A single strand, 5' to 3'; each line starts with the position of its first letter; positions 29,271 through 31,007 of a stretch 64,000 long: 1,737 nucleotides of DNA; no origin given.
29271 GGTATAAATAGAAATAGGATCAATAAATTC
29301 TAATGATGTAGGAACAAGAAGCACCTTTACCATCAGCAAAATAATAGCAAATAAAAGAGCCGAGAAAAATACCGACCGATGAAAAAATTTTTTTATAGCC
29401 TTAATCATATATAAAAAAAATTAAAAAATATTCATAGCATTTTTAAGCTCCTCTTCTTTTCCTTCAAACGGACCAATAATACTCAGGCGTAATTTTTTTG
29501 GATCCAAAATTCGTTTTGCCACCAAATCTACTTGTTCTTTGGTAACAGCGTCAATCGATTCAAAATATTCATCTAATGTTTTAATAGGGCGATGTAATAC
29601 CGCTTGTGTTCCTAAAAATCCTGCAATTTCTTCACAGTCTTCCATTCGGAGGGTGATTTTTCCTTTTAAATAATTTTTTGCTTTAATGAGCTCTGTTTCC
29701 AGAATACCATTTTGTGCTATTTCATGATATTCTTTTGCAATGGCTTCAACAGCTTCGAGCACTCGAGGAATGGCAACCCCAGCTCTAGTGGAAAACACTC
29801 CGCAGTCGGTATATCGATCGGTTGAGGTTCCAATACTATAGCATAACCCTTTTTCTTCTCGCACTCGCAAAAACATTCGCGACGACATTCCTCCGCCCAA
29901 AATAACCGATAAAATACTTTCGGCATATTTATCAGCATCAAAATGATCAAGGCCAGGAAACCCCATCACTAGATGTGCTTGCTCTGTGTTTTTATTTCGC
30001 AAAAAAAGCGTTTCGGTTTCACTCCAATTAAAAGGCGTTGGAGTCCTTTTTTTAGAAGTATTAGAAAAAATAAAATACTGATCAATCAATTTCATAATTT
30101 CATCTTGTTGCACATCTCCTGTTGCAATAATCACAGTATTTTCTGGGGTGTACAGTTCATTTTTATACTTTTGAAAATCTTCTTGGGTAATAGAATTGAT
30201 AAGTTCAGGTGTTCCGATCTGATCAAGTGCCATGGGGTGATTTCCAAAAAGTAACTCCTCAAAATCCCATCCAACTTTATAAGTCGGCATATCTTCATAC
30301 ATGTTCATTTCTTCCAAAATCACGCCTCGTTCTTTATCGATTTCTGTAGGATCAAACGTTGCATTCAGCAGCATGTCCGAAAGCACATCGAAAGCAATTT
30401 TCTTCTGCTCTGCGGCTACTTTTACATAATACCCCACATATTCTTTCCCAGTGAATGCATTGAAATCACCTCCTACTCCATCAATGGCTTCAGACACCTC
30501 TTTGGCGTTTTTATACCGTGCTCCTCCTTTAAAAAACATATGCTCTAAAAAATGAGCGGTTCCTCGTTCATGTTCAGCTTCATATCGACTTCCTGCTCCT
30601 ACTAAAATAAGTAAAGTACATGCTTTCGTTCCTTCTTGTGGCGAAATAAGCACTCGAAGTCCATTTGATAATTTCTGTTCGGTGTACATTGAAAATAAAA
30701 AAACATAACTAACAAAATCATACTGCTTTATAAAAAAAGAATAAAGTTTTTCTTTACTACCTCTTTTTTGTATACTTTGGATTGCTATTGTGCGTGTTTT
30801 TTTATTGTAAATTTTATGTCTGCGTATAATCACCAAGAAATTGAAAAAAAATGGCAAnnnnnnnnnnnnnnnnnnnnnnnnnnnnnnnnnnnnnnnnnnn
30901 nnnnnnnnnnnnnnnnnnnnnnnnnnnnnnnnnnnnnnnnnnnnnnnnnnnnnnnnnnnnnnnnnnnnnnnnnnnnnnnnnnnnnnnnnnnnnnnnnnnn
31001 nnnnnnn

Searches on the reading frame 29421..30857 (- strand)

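Call 27: search_protein_families(library=pfam, proteins=[window:29421-30857:-], max_evalue=0.001)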
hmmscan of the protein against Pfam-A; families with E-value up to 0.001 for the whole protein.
window:29421-30857:- (478 aa): 2 families
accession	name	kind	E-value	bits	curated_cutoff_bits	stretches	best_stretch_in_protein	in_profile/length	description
PF05193.26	Peptidase_M16_C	-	4.9e-40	137.8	23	1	222-396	1-180/181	Peptidase M16 inactive domain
PF00675.25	Peptidase_M16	-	1.4e-33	116.3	22.3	1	69-191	2-123/149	Insulinase (Peptidase family M16)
